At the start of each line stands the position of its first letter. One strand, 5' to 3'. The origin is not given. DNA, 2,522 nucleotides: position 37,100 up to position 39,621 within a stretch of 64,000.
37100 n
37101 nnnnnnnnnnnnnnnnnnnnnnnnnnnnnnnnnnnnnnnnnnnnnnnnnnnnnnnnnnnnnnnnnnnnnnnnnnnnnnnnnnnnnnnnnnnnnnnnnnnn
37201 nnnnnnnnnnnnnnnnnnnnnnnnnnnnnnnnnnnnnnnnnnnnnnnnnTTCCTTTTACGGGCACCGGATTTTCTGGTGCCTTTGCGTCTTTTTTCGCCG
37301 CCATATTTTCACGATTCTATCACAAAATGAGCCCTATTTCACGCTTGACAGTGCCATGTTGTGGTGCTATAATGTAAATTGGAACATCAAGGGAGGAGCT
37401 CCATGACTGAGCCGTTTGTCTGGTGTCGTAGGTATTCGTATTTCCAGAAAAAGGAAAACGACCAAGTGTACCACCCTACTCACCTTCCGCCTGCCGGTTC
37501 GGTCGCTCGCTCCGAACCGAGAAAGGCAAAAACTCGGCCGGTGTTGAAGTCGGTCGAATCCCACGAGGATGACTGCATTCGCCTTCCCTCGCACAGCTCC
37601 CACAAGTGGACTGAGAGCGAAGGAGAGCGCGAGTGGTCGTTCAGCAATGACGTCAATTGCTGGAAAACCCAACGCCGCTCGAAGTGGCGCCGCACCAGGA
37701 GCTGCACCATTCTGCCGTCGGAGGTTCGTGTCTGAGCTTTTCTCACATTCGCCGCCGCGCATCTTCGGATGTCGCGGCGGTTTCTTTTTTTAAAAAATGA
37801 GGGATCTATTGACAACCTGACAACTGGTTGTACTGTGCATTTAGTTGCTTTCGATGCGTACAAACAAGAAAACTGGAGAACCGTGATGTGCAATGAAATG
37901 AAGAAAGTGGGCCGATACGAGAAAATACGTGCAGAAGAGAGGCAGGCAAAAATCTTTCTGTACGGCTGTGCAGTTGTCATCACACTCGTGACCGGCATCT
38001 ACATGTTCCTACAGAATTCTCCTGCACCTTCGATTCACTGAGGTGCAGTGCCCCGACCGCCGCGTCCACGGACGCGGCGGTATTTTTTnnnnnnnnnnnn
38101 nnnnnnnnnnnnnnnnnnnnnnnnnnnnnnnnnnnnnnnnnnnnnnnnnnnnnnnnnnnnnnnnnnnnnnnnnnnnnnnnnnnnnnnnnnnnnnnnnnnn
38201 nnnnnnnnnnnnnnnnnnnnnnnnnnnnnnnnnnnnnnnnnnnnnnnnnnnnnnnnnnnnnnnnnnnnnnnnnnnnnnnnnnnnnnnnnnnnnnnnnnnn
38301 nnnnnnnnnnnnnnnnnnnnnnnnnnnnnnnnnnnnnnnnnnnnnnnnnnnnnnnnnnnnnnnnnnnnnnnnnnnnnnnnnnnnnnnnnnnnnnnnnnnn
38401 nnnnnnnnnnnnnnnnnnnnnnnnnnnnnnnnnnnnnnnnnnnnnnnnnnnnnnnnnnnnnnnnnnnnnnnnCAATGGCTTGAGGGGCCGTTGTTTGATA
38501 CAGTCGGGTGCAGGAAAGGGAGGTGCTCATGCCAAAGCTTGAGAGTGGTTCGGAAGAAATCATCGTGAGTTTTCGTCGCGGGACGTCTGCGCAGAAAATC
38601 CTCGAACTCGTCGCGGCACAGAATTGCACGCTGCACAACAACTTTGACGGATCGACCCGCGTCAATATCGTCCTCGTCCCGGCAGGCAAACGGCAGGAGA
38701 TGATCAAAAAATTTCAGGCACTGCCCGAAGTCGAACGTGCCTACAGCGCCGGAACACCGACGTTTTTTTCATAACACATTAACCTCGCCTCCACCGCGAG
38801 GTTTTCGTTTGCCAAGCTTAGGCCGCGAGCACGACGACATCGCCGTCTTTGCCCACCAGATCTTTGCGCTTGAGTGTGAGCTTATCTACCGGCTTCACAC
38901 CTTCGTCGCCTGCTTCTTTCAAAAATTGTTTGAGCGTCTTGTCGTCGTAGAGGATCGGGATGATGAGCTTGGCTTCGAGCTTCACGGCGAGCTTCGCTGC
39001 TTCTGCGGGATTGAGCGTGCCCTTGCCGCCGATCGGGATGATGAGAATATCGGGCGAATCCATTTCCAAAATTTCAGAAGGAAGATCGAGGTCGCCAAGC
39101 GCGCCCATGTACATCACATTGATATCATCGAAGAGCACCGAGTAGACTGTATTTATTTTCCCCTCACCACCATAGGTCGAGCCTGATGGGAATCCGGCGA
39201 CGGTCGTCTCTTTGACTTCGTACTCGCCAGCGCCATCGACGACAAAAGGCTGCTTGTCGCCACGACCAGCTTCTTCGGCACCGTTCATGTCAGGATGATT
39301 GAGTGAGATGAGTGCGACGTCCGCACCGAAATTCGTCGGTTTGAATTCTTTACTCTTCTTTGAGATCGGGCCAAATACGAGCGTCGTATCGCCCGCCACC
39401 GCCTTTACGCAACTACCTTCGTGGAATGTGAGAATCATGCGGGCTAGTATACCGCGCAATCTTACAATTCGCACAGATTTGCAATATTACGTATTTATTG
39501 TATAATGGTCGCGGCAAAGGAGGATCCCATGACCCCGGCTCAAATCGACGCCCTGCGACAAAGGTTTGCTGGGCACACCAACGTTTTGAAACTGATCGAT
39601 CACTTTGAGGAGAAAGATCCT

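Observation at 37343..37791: Stand-alone expression cassette: perfect sigma70 consensus promoter, strong RBS, odd-composition 110-codon ORF, UUCG-tetraloop terminator. Protein or roughly 400-nt ncRNA?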

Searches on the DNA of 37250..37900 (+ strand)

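Call 4: search_rna_families(source=window, start=37250, end=37900, threshold=evalue, max_evalue=10, show_alignments=4)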
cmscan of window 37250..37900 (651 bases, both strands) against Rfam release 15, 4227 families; matches with E-value up to 10: 5.
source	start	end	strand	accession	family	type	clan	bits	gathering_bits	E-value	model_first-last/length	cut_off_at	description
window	37685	37798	+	RF02889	Sr006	Gene; sRNA;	-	15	100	9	1-124/124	no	Pseudomonas sRNA 6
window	37792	37843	+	RF00221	SNORD43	Gene; snRNA; snoRNA; CD-box;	CL00059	14.8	45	4.6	1-64/64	no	Small nucleolar RNA SNORD43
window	37745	37862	+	RF01858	RsaF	Gene; sRNA;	-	14.3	60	9.1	1-119/119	no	RNA Staph. aureus F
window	37436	37456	+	RF01740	gyrA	Cis-reg;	-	14.1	45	2.5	1-88/88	no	gyrA RNA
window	37782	37816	-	RF03027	RT-6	Gene; sRNA;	-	12.8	46.7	6.1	34-70/75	no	RT-6 RNA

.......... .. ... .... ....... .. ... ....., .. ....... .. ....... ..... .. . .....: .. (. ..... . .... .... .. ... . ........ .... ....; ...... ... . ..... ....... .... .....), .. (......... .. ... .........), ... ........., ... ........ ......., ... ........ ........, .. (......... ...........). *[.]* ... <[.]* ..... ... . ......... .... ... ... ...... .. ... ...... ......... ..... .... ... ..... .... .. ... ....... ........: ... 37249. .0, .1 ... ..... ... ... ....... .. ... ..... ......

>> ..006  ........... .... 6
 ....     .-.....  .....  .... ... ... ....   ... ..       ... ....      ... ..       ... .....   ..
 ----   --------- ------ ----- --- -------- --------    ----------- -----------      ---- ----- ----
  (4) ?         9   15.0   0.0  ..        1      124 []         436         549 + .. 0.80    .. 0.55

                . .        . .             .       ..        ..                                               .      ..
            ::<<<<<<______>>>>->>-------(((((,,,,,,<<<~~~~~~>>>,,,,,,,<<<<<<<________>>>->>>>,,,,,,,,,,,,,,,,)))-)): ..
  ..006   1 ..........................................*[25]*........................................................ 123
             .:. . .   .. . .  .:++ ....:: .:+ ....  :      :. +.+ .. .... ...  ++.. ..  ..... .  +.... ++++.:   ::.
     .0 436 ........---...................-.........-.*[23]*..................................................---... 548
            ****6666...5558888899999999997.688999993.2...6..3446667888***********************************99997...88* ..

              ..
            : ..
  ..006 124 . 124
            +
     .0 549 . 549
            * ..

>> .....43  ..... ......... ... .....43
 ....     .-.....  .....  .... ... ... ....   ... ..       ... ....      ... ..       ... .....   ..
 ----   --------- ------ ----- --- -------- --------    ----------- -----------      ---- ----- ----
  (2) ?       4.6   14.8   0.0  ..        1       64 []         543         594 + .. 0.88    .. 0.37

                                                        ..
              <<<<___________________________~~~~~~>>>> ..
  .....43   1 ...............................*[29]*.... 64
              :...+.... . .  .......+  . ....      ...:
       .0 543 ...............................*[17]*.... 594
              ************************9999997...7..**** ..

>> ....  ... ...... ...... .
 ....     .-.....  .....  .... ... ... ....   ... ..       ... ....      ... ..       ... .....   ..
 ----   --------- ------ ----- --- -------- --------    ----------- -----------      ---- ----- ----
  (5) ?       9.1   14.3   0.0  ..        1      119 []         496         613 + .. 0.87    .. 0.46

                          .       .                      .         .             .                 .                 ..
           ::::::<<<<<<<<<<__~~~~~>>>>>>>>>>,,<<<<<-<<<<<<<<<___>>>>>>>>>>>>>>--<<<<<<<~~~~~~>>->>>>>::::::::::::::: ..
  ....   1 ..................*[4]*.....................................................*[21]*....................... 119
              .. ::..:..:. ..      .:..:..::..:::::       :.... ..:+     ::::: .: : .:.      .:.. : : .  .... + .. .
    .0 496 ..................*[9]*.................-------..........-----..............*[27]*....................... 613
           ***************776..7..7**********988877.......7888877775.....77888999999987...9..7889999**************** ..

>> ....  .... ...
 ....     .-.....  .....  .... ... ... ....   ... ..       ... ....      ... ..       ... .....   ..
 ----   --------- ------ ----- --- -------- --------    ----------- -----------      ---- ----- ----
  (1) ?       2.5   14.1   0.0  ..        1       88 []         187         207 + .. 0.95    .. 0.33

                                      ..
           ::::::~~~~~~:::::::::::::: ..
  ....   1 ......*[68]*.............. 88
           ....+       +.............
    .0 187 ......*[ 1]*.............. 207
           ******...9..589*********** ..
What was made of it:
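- On Any curated RNA family (6S, SRP, riboswitches, large ncRNAs such as OLE, GOLLD, HEARO, ROOL, raiA): Only chance-level hits (E 2.5-9, 13-15 bits), mostly on the terminator (call 4).
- No Rfam family at E<=10 (call 4).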

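Call 33: search_dna_similar(query=window:37374-37800:+, collection=phages, mode=distant, max_evalue=1)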
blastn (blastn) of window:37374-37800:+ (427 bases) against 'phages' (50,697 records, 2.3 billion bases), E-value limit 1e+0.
No match.

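Call 34: search_dna_similar(query=window:37374-37800:+, collection=plasmids, mode=distant, max_evalue=1)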
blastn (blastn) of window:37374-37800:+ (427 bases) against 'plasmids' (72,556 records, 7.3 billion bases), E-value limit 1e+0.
Records with a match: 1; places in all: 1; records where one place covers at least 80% of the query: 0.
Best place of each record, by identity: 90-95% 1.
By first word of the organism name: Thermomicrobium 1.
By predicted mobility (MOB-suite, as given by PLSDB): non-mobilizable 1.
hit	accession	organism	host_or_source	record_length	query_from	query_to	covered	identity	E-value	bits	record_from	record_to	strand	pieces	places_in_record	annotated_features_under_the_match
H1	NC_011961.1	Thermomicrobium roseum DSM 5159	-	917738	296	323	7%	92.9%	4e-1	43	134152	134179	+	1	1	hypothetical protein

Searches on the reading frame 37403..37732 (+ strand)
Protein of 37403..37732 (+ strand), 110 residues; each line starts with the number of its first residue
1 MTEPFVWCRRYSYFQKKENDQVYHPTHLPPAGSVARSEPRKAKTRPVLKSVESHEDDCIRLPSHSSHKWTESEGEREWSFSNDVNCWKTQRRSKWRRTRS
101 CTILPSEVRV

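Call 13: search_protein_families(library=pfam, proteins=[window:37403-37732:+], max_evalue=1)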
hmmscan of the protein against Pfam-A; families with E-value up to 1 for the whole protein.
window:37403-37732:+ (110 aa): 0 families

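Call 22: find_homologous_proteins(query=window:37403-37732:+, max_evalue=10)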
Query window:37403-37732:+: 3 candidates shared short words with the query, none scored E <= 10.
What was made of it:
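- On Protein-coding gene: No hit in 5.8 billion clusters (call 22).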

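Call 25: search_protein_representatives(protein=window:37403-37732:+)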
Query: 110 residues. Proteins with E-value up to 0.001 (for the whole library): 3; up to 1e-10: 2; up to 1e-30: 0. The best 3 are listed.
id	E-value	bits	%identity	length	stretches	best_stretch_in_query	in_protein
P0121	4.2e-12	62.7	32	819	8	66-106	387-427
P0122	9.3e-11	58.3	33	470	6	10-72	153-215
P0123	5.1e-09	52.7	30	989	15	8-38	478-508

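Call 28: find_related_loci(query=window:37403-37732:+, collection=genome_contigs, flank=5000)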
Query window:37403-37732:+ (110 aa) in genome_contigs; peptide patterns used: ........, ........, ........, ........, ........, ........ (x = any residue, [..] = any of these).
335 stretches matched a pattern, but none encodes a relative of the query by tblastn (E <= 1e-3).

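Call 31: find_related_loci(query=window:37403-37732:+, collection=metagenome_contigs, flank=5000)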
Query window:37403-37732:+ (110 aa) in metagenome_contigs; peptide patterns used: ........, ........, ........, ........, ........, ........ (x = any residue, [..] = any of these).
486 stretches matched a pattern, but none encodes a relative of the query by tblastn (E <= 1e-3).

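Call 42: find_related_loci(query=window:37403-37732:+, collection=viral_contigs, flank=3000)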
Query window:37403-37732:+ (110 aa) in viral_contigs; peptide patterns used: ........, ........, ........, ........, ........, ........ (x = any residue, [..] = any of these).
12 stretches matched a pattern, but none encodes a relative of the query by tblastn (E <= 1e-3).

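Call 51: predict_structure(protein=window:37403-37732:+)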
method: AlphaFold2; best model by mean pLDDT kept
length: 110 residues; sequences in the alignment: 1
mean_pLDDT: 46.5   pTM: 0.25
mean pLDDT of the five models: 46.5, 37.7, 35.4, 33.2, 33.0
residues with pLDDT >= 90: 0; 70-90: 0; 50-70: 36; < 50: 74
segments of 3 or more residues with pLDDT < 50: 1-6, 10-25, 27-32, 34-38, 40-56, 62-66, 69-72, 75-83, 105-110
pLDDT, mean of each block of 10 residues (from residue 1): 46 40 42 44 41 47 48 49 54 55 46
secondary structure, 60 per line:
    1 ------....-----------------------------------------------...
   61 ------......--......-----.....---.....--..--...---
elements in order: E7-10 E58-60 E67-72 E75-80 E86-90 E94-98
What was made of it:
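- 37403..37735 (+): 110-codon ORF (stop TGA 37733-37735) encoding a basic, Ser/Arg/Glu/Pro/Trp-rich product with no homologue. AlphaFold2 on the single sequence gives pLDDT 46.5 (call 51).
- AlphaFold2 gives pLDDT 46.5 (call 51).
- Tried and rejected: I therefore did not run a fold search (call 51).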

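Call 54: list_cluster_members(proteins=[window:37403-37732:+, window:37379-37732:+, window:37367-37759:-, window:37480-37995:-, window:37569-37790:+, window:37769-38038:+, window:37886-38038:+, window:38089-38472:-, window:37883-38038:+])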
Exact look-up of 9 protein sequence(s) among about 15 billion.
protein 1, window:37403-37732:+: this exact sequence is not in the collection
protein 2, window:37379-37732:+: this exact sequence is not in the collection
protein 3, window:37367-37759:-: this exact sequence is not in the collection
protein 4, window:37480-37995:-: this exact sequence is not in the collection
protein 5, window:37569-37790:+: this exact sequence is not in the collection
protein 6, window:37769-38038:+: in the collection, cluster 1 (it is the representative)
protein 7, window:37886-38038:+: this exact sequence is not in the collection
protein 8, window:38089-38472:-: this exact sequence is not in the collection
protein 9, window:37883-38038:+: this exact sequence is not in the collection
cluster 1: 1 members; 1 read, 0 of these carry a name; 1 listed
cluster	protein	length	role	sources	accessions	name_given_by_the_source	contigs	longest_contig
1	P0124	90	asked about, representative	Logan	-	-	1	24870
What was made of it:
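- The gene caller did not call it (call 54).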

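Call 55: find_encoding_contigs(protein=P0124, flank=4000, max_places=5)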
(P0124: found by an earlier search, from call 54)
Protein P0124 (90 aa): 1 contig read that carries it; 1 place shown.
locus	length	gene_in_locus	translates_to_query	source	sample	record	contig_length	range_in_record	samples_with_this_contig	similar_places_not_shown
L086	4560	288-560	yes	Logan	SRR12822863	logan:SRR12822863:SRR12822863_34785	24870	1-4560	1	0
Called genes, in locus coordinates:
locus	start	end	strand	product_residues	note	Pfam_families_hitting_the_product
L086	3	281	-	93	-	?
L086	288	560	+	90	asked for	-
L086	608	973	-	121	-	-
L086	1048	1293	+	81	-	-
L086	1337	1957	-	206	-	PF13483:Lactamase_B_3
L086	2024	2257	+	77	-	-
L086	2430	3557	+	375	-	PF23459:S1_RRP5 (faint), PF21543:CvfB_2nd (faint), PF00575:S1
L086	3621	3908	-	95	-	-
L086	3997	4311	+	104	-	-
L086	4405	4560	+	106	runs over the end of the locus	-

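Call 58: search_protein_families(library=phrogs, proteins=[window:37403-37732:+], max_evalue=1)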
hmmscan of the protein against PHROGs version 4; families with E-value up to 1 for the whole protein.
window:37403-37732:+ (110 aa): 0 families

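Call 59: search_protein_families(library=ncbifam, proteins=[window:37403-37732:+], max_evalue=1)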
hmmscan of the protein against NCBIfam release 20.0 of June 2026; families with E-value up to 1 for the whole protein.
window:37403-37732:+ (110 aa): 0 families

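Call 60: search_protein_families(library=padloc, proteins=[window:37403-37732:+], max_evalue=1)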
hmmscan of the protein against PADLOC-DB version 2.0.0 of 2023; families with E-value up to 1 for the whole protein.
window:37403-37732:+ (110 aa): 0 families

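Call 86: search_solved_structures(query=window:37403-37732:+, max_evalue=1)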
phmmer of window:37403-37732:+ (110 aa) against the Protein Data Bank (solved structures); distinct sequences matched with E-value up to 1: 0.
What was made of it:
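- On Protein-coding gene: No PDB match (call 86).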

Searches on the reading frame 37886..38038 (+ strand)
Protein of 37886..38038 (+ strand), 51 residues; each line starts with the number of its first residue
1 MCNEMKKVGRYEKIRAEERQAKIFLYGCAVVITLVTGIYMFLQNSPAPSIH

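Call 13: search_protein_families(library=pfam, proteins=[window:37886-38038:+], max_evalue=1)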
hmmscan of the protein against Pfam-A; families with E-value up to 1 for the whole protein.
window:37886-38038:+ (51 aa): 0 families

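Call 58: search_protein_families(library=phrogs, proteins=[window:37886-38038:+], max_evalue=1)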
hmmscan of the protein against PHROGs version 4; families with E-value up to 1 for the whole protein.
window:37886-38038:+ (51 aa): 1 family
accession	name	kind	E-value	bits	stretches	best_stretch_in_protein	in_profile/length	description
phrog_18007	-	unknown function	0.018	16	1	6-44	22-60/79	-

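Call 59: search_protein_families(library=ncbifam, proteins=[window:37886-38038:+], max_evalue=1)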
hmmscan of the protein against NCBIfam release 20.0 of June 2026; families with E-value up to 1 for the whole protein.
window:37886-38038:+ (51 aa): 0 families

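Call 60: search_protein_families(library=padloc, proteins=[window:37886-38038:+], max_evalue=1)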
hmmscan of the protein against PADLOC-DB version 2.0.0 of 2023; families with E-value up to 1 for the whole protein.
window:37886-38038:+ (51 aa): 0 families

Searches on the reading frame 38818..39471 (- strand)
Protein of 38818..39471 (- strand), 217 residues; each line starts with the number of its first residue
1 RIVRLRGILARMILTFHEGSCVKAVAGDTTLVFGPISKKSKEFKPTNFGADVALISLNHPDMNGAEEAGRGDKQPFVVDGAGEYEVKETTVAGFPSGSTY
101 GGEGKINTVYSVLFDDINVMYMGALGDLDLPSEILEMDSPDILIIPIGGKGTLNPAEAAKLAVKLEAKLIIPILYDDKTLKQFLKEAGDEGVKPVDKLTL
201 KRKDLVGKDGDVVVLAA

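Call 29: search_protein_families(library=pfam, proteins=[window:38818-39471:-], max_evalue=0.01)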
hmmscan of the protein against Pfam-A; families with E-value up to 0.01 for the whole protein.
window:38818-39471:- (217 aa): 2 families
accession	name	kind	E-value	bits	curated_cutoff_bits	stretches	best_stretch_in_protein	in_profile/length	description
PF13483.12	Lactamase_B_3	-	1.8e-21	77.2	24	1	14-173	2-159/160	Beta-lactamase superfamily domain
PF12706.13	Lactamase_B_2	-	0.00037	20.6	27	1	90-173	106-198/200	Beta-lactamase superfamily domain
